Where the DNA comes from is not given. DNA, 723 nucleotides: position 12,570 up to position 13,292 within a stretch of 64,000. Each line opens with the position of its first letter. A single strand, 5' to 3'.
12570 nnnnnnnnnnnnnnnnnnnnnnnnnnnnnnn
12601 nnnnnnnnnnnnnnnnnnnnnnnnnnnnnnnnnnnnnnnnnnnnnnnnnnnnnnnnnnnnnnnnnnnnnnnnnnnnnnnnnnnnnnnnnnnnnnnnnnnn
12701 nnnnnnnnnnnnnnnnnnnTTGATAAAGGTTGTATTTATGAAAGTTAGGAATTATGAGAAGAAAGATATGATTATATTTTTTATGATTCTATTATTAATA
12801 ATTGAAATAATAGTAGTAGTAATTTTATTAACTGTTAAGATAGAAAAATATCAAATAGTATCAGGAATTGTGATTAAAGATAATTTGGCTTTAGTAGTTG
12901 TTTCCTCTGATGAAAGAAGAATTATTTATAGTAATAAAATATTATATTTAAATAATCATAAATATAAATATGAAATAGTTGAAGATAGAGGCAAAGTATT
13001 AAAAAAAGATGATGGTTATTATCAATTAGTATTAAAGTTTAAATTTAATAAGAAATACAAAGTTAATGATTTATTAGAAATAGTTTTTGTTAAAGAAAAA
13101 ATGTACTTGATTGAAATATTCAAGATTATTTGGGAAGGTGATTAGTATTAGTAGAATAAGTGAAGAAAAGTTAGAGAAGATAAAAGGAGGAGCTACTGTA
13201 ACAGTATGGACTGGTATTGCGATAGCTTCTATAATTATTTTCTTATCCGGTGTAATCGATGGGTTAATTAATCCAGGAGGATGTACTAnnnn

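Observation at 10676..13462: Compact double-glycine peptide export locus: C39-ABC exporter, a 135-aa single-TM protein and two overlapping GG-leader peptides (one invisible in the ORF track)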

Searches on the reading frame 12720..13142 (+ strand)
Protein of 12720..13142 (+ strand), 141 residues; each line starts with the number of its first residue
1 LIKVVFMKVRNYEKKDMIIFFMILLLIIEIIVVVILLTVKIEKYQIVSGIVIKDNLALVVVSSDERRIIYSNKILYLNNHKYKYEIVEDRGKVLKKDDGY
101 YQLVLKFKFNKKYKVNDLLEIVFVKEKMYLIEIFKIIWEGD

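Call 3: search_protein_families(library=pfam, proteins=[window:12720-13142:+], max_evalue=1)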
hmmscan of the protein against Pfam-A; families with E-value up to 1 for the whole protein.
window:12720-13142:+ (141 aa): 1 family
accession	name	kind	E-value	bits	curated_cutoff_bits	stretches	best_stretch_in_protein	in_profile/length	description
PF13829.11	DUF4191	-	0.32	10.8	30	1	2-71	11-79/219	Domain of unknown function (DUF4191)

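Call 4: search_protein_families(library=ncbifam, proteins=[window:12720-13142:+], max_evalue=1)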
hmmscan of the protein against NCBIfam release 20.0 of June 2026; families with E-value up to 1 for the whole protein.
window:12720-13142:+ (141 aa): 2 families
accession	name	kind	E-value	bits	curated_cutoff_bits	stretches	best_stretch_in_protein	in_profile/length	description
NF033688.1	MG406_fam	hypoth_equivalog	0.0042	17.5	40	1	14-83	6-71/118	MG406 family protein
NF045999.1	MAG1140_fam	equivalog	0.024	14.8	35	1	12-127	3-117/126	MAG1140 family protein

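Call 15: find_homologous_proteins(query=window:12738-13142:+, max_evalue=1)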
Query window:12738-13142:+ (135 aa): 88 proteins with E <= 1 among 149 candidates.
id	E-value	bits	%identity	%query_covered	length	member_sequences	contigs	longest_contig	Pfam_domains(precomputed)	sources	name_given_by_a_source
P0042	4.2e-73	262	100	100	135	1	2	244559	-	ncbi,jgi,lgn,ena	-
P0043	5.9e-72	258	98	100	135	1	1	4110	-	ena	-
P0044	1.1e-70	254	96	100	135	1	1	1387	-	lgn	-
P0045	3.6e-70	252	96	100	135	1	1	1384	-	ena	-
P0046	8.4e-49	183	69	99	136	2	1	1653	-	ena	-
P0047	6.8e-45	170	64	100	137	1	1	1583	-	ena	-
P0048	1.6e-43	166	65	99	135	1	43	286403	-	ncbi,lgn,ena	-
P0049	1.6e-43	166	65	99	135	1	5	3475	-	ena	-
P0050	1.8e-43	166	66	99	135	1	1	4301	-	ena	-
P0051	2.3e-43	166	65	99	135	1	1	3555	-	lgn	-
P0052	2.3e-43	165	65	99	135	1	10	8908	-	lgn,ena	-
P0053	2.3e-43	165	65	99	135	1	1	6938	-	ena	-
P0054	2.4e-43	165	65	99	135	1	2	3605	-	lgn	-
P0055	2.7e-43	165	65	99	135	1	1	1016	-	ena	-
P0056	3.9e-43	165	65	99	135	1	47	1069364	-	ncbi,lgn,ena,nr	ncbi:MAG: hypothetical protein IJG97_02485 [Bacilli bacterium]|nr:hypothetical protein [Bacilli bact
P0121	8.8e-26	109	45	100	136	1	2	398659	-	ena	-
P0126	1.9e-17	82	43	99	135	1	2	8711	-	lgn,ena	-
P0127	2.3e-17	81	38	98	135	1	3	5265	-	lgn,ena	-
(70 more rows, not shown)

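Call 25: predict_structure(alignment_id=A2)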
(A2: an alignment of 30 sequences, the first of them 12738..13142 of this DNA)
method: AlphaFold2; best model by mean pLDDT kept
length: 135 residues; sequences in the alignment: 30
mean_pLDDT: 87.5   pTM: 0.66
mean pLDDT of the five models: 87.5, 86.9, 86.7, 86.2, 86.2
residues with pLDDT >= 90: 76; 70-90: 48; 50-70: 10; < 50: 1
segments of 3 or more residues with pLDDT < 50: none
pLDDT, mean of each block of 10 residues (from residue 1): 66 93 93 89 92 93 93 94 84 86 87 92 83 69
secondary structure, 60 per line:
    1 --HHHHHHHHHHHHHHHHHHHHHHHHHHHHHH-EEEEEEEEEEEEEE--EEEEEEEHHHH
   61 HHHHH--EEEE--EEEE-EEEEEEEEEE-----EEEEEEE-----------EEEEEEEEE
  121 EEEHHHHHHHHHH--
elements in order: H3-32 E34-47 E50-56 H57-65 E68-71 E74-77 E79-88 E94-100 E112-123 H124-133

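Call 27: search_protein_representatives(alignment_id=A2)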
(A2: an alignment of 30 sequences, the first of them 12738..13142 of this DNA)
Query: 30 sequences, 136 profile positions. Proteins with E-value up to 0.001 (for the whole library): 337; up to 1e-10: 229; up to 1e-30: 32. The best 150 are listed.
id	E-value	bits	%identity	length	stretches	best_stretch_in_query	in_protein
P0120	1.1e-47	177.8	-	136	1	1-136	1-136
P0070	1.1e-45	171.4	-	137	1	1-136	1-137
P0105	1.9e-44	167.3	-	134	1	1-136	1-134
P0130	2.9e-42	160.3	-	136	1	1-136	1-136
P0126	9.2e-42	158.7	-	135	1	1-134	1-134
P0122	7.6e-41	155.7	-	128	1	10-135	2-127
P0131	9.0e-38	145.7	-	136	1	1-136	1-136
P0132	2.1e-37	144.5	-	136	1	1-135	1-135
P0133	2.7e-37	144.2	-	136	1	1-136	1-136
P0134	1.1e-36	142.3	-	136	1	1-136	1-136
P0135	1.5e-36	141.8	-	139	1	1-135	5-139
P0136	3.5e-36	140.6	-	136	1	1-135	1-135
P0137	3.4e-35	137.4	-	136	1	1-136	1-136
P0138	3.6e-35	137.3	-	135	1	1-136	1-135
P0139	5.4e-35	136.7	-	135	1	1-135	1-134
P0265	3.1e-19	85.7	-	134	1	1-134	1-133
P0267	5.1e-19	85.0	-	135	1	1-134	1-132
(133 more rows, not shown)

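Call 28: fold_search(model_id=the predicted structure, library=pdb)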
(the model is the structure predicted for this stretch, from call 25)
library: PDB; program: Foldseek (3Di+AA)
matches with E <= 10: 929; with E <= 0.001: 0
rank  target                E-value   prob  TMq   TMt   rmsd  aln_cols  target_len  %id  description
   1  8zis_D                2.5e-03  1.00  0.41  0.13   4.9       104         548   13  HerA Hexamer (released 2025-03-12)
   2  8zis_C                3.5e-03  1.00  0.38  0.12   4.9        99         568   14  HerA Hexamer (released 2025-03-12)
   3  8zis_B                9.3e-03  0.99  0.39  0.11   4.9        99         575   14  HerA Hexamer (released 2025-03-12)
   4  8xav_A                2.2e-02  0.92  0.37  0.11   7.1       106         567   15  Cryo-EM structure of an anti-phage defense complex (released 2024-06-05)
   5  8xaw_D                2.3e-02  0.92  0.37  0.11   7.2       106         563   15  Cryo-EM structure of an anti-phage defense complex bound to AMPPNP and DNA at state 1 (released 2024-06-05)
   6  9qgy_G                2.5e-02  0.89  0.34  0.16   4.9        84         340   11  Structure of the YbjP lipoprotein bound to the MacAB-TolC tripartite efflux pump (released 2026-03-25)
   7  8xav_E                2.5e-02  0.85  0.35  0.11   9.0       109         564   16  Cryo-EM structure of an anti-phage defense complex (released 2024-06-05)
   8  8zis_A                2.8e-02  0.97  0.42  0.13   4.8       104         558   13  HerA Hexamer (released 2025-03-12)
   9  5n2e                  5.1e-02  0.92  0.35  0.06   4.6        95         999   10  Structure of the E9 DNA polymerase from vaccinia virus (released 2017-11-29)
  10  3fpp_A                5.8e-02  0.87  0.35  0.20   4.8        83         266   11  Crystal structure of E.coli MacA (released 2009-04-28)
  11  4kks                  7.6e-02  0.85  0.35  0.20   4.8        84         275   15  Crystal Structure of BesA (C2 form) (released 2013-07-10)
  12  9j3d_D                7.6e-02  0.85  0.34  0.16   5.7        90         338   11  Cryo-EM structure of TMexCD1-TOprJ1 (released 2025-08-13)
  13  3op1_B                7.6e-02  0.66  0.32  0.16  11.6       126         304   13  Crystal Structure of Macrolide-efflux Protein SP_1110 from Streptococcus pneumoniae (released 2010-09-29)
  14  5xu0_B                9.9e-02  0.87  0.37  0.24   4.6        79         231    8  Structure of the membrane fusion protein Spr0693 from Streptococcus pneumoniae R6 (released 2018-01-24)
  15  4kkt_A                9.9e-02  0.84  0.36  0.20   4.6        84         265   17  Crystal Structure of BesA (P21 form) (released 2013-07-10)
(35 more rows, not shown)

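Call 30: search_protein_families(library=ncbifam, alignment_id=A3, max_evalue=0.1)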
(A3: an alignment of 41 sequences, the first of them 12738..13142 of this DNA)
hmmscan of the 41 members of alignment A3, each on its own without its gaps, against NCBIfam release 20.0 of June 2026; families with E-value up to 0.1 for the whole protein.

A. member 1, window:12738-13142:+ (135 aa): 2 families
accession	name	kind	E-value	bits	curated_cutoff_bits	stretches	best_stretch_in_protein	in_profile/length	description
NF033688.1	MG406_fam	hypoth_equivalog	0.0045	17.4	40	1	8-77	6-71/118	MG406 family protein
NF045999.1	MAG1140_fam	equivalog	0.021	15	35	0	6-123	3-119/126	MAG1140 family protein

B. families by the number of members that match (of 41 scanned): 20 families
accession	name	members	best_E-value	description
NF045999.1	MAG1140_fam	18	2.5e-05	MAG1140 family protein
TIGR02804.1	ExbD_2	2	0.0023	TonB system transport protein ExbD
NF033688.1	MG406_fam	2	0.0042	MG406 family protein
TIGR01567.1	S_layer_rel_Mac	1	0.00025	S-layer family duplication domain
NF033090.1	HK_VanS_B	1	0.00031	vancomycin resistance histidine kinase VanS-B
TIGR02726.1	phenyl_P_delta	1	0.0025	phenylphosphate carboxylase subunit delta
TIGR00427.1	TIGR00427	1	0.0042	NAAT family transporter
NF007250.0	PRK09697.1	1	0.0056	putative general secretion pathway protein GspB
NF040946.1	PSII_PsbP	1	0.0057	photosystem II reaction center PsbP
NF000044.2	APH_2pp_IIIa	1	0.019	aminoglycoside O-phosphotransferase APH(2'')-IIIa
NF005030.0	PRK06439.1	1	0.035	NADH dehydrogenase subunit J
NF040760.1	AgaE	1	0.05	PTS N-acetylgalactosamine transporter subunit IID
NF007007.0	PRK09470.1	1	0.054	envelope stress sensor histidine kinase CpxA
NF006304.0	PRK08491.1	1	0.056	NADH-quinone oxidoreductase subunit C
NF002561.0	PRK02155.1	1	0.061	NAD kinase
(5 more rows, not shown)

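Call 31: search_protein_families(library=pfam, alignment_id=A3, max_evalue=0.1)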
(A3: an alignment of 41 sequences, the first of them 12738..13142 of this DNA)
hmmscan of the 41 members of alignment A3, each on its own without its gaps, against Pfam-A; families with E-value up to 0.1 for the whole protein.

A. member 1, window:12738-13142:+ (135 aa): 0 families

B. families by the number of members that match (of 41 scanned): 28 families (the first 25 are shown)
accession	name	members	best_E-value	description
PF04410.20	Gar1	2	0.018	Gar1/Naf1 RNA binding region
PF08045.16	CDC14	1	0.0009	Cell division control protein 14, SIN component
PF11458.13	Mistic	1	0.0011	Membrane-integrating protein Mistic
PF01789.22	PsbP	1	0.0016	PsbP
PF13021.12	DUF3885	1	0.002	Domain of unknown function (DUF3885)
PF00924.24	MS_channel_2nd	1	0.0023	Mechanosensitive ion channel, beta-domain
PF04549.19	CD47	1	0.0031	CD47 transmembrane region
PF14902.11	DUF4494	1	0.0051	Domain of unknown function (DUF4494)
PF24200.1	DUF7425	1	0.0072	Domain of unknown function (DUF7425)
PF12698.13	ABC2_membrane_3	1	0.0076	ABC-2 family transporter protein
PF06125.17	DUF961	1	0.0091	Bacterial protein of unknown function (DUF961)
PF16595.10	Cas9_PI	1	0.016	PAM-interacting domain of CRISPR-associated endonuclease Cas9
PF24619.1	Ig_SibA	1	0.017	SibA-like, immunoglobulin-like domain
PF18036.7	Ubiquitin_4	1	0.026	Ubiquitin-like domain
PF15980.10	ComGF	1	0.029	Putative Competence protein ComGF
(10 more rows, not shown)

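Call 33: find_encoding_contigs(protein=P0126, flank=5000, max_places=1)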
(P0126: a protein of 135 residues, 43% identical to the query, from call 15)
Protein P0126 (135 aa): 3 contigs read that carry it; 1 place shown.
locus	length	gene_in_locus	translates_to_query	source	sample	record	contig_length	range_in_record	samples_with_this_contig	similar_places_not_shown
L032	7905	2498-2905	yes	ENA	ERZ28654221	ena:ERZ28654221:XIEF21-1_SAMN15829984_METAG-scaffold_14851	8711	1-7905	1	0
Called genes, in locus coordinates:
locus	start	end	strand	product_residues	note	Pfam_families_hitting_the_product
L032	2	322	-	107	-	?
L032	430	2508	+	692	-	PF03412:Peptidase_C39, PF00664:ABC_membrane, PF00005:ABC_tran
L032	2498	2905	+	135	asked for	-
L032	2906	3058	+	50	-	-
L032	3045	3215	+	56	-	-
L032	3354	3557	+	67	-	PF01165:Ribosomal_S21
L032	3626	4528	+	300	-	-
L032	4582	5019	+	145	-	PF09424:YqeY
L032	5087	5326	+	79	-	-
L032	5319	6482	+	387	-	PF06898:YqfD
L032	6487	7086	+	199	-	PF04892:VanZ-LLP1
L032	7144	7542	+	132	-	PF02130:YbeY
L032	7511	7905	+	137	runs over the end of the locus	PF01219:DAGK_prokar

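Call 34: find_encoding_contigs(protein=P0127, flank=5000, max_places=1)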
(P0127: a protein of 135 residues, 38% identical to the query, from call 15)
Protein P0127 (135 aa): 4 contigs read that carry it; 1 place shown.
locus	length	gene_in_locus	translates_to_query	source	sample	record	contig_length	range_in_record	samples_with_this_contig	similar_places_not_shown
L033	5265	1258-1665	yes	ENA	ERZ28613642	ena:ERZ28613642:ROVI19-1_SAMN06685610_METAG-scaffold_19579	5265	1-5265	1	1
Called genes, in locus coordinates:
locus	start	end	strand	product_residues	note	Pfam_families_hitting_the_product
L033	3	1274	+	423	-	?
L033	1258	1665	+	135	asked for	-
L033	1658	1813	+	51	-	-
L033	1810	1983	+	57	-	-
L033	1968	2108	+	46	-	-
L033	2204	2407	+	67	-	PF01165:Ribosomal_S21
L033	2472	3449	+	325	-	-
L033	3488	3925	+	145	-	PF09424:YqeY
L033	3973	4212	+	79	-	PF07873:YabP (weak)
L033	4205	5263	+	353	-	?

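Call 35: find_encoding_contigs(protein=P0121, flank=5000, max_places=1)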
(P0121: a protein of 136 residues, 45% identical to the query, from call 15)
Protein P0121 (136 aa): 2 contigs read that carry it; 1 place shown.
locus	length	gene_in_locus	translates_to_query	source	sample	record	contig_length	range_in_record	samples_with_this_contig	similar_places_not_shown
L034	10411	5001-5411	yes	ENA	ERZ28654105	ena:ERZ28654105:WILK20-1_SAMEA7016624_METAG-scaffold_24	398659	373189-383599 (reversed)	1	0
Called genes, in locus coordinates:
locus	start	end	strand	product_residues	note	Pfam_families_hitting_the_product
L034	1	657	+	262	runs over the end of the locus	PF04085:MreC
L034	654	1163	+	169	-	PF04093:MreD (weak)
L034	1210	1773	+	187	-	PF01551:Peptidase_M23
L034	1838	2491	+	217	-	PF02163:Peptidase_M50, PF13398:Peptidase_M50B (faint), PF02163:Peptidase_M50 (weak)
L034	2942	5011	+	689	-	PF03412:Peptidase_C39, PF00664:ABC_membrane, PF00005:ABC_tran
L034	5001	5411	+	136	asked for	-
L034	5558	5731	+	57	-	-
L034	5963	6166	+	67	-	PF01165:Ribosomal_S21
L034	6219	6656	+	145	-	PF09424:YqeY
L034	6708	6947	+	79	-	-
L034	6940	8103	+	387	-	PF06898:YqfD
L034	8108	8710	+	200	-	PF04892:VanZ-LLP1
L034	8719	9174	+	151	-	PF02130:YbeY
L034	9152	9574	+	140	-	PF01219:DAGK_prokar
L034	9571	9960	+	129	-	PF00383:dCMP_cyt_deam_1, PF08211:dCMP_cyt_deam_2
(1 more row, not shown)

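Call 39: search_solved_structures(query=A3, max_evalue=10)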
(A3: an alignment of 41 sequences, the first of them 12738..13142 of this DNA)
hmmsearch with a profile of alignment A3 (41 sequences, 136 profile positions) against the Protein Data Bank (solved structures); distinct sequences matched with E-value up to 10: 1.
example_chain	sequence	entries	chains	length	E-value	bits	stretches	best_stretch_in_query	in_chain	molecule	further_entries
4ybq_A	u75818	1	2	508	0.14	15.5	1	13-64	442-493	Solute carrier family 2, facilitated glucose transporter member 5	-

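Call 42: find_encoding_contigs(protein=P0265, flank=5000, max_places=2)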
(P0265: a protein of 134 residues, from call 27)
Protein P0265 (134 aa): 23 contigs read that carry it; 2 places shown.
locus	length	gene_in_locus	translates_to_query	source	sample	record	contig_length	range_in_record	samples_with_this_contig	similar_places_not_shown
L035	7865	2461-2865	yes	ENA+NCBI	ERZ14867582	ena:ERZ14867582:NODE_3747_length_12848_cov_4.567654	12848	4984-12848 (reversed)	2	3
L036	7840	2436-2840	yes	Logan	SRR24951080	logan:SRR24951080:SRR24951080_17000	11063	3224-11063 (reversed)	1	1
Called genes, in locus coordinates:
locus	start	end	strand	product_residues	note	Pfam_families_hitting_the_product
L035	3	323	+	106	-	?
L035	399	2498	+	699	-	PF03412:Peptidase_C39, PF00664:ABC_membrane, PF00005:ABC_tran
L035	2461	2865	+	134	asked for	-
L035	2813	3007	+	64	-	-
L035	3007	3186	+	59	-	-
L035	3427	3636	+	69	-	PF01165:Ribosomal_S21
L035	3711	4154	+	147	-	PF09424:YqeY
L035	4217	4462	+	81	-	PF07873:YabP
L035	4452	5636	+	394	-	PF06898:YqfD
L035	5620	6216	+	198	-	PF04892:VanZ-LLP1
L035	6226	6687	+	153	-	PF02130:YbeY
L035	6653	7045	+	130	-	PF01219:DAGK_prokar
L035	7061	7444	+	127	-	PF00383:dCMP_cyt_deam_1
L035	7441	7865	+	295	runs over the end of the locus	PF00009:GTP_EFTU, PF00071:Ras (faint), PF00350:Dynamin_N (faint), PF01926:MMR_HSR1, PF02421:FeoB_N, PF03193:RsgA_GTPase (faint), PF04548:AIG1 (weak), PF07650:KH_2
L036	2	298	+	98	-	?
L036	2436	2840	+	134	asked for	-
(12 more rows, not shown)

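Call 43: fold_search(model_id=the predicted structure, library=viral)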
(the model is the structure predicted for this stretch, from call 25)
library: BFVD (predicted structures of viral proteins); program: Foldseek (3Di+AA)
matches with E <= 10: 1137; with E <= 0.001: 0
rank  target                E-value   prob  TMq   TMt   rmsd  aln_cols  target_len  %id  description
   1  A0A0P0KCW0            1.1e-03  0.99  0.34  0.08   8.5       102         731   20  DNA polymerase (Fragment) [Bald eagle poxvirus]
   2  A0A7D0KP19            3.1e-03  1.00  0.40  0.09   4.0        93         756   12  (no name in the UniProt tables at hand)
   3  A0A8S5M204            4.3e-03  1.00  0.38  0.53   6.0        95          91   13  Uncharacterized protein [Siphoviridae sp. ctrfD19]
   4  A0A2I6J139            4.3e-03  0.99  0.36  0.11   8.0       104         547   10  DNA polymerase [Vaccinia virus]
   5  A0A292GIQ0            1.4e-02  0.99  0.38  0.11   3.7        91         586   10  (no name in the UniProt tables at hand)
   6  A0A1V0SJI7            1.4e-02  0.30  0.19  0.19  13.5       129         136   19  Uncharacterized protein [Klosneuvirus KNV1]
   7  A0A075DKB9            2.8e-02  0.89  0.31  0.09   5.1        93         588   11  Polyprotein (Fragment) [Rhizoctonia solani endornavirus - RS058-1]
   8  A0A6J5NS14            2.8e-02  0.33  0.22  0.18   9.2       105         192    8  Uncharacterized protein [uncultured Caudovirales phage]
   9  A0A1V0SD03            3.0e-02  0.66  0.30  0.15  13.5       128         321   12  riboflavin kinase [Indivirus ILV1]
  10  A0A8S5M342            3.2e-02  0.66  0.25  0.25   7.3        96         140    8  Uncharacterized protein [Siphoviridae sp. ctOkv13]
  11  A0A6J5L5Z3            3.2e-02  0.63  0.28  0.12   5.6        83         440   10  Uncharacterized protein [uncultured Caudovirales phage]
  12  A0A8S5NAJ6            3.2e-02  0.54  0.27  0.18   7.2       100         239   10  Nucleoid-associated protein [Siphoviridae sp. ctS3r5]
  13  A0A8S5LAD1            3.5e-02  0.60  0.29  0.30   7.5       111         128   11  Uncharacterized protein [Siphoviridae sp. ctFNZ2]
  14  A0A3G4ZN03            3.5e-02  0.35  0.23  0.11  12.2       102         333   16  Translation elongation factor EF-1 subunit alpha [Terrestrivirus sp.]
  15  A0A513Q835            3.7e-02  0.44  0.27  0.16   6.8       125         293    7  ORF2 (Fragment) [Porcine astrovirus 1]
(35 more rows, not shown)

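Call 48: find_homologous_proteins(query=A3, max_evalue=0.001)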
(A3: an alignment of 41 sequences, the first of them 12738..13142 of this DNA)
Query A3 (41 sequences) (135 aa, profile of the alignment): 107 proteins with E <= 0.001 among 2889 candidates.
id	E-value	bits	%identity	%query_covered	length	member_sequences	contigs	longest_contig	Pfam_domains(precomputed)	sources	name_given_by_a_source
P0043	8.3e-41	157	98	100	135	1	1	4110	-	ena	-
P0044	1.3e-40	157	96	100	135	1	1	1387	-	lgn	-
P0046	2.4e-40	156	69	99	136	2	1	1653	-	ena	-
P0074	2.6e-40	156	54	100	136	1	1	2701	-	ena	-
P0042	2.7e-40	155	100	100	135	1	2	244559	-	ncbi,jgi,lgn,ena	-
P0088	4.1e-40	155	52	100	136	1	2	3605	-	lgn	-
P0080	4.7e-40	155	53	100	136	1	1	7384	-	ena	-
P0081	5.6e-40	154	53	100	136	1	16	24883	-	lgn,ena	-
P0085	6.2e-40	154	53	100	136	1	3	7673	-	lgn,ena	-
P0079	7.3e-40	154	53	100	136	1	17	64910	-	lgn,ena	-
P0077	7.5e-40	154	53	100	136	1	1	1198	-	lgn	-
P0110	8.2e-40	154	49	100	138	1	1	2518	-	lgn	-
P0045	1.3e-39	153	96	100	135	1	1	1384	-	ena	-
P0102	2.4e-39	152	53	100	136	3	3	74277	-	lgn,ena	-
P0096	2.4e-39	152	53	100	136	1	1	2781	-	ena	-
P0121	4.2e-38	148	45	100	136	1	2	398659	-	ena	-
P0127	3.6e-36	142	38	98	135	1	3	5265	-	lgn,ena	-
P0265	3.7e-35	139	29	96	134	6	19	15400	-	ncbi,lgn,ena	-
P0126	6.6e-35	138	43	99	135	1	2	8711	-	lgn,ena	-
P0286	3.4e-32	129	25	99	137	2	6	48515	-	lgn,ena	-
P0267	1.2e-30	124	23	96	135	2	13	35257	-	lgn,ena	-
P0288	5.0e-23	100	29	100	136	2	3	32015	-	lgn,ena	-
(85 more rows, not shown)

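Call 49: find_encoding_contigs(protein=P0286, flank=5000, max_places=1)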
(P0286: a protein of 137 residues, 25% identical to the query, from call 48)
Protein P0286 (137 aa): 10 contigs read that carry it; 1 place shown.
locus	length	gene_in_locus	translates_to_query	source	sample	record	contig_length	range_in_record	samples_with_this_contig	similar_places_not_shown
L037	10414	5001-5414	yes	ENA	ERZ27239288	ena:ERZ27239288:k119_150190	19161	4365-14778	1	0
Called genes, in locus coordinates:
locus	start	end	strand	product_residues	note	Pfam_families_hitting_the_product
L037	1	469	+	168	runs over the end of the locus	PF12685:SpoIIIAH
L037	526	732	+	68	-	PF00196:GerE, PF04545:Sigma70_r4, PF08281:Sigma70_r4_2, PF13936:HTH_38 (weak), PF08280:HTH_Mga (weak), PF13384:HTH_23 (weak), PF08279:HTH_11 (weak), PF14493:HTH_40 (weak), +1 more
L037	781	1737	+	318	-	PF10646:Germane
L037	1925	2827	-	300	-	-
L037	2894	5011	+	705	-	PF03412:Peptidase_C39, PF00664:ABC_membrane, PF00005:ABC_tran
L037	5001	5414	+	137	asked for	-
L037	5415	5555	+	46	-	-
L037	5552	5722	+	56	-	-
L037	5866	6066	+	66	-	PF01165:Ribosomal_S21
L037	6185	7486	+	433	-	-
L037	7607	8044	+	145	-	PF09424:YqeY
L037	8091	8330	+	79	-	-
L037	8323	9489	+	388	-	PF06898:YqfD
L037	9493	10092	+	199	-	PF04892:VanZ-LLP1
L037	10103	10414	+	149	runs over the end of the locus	PF02130:YbeY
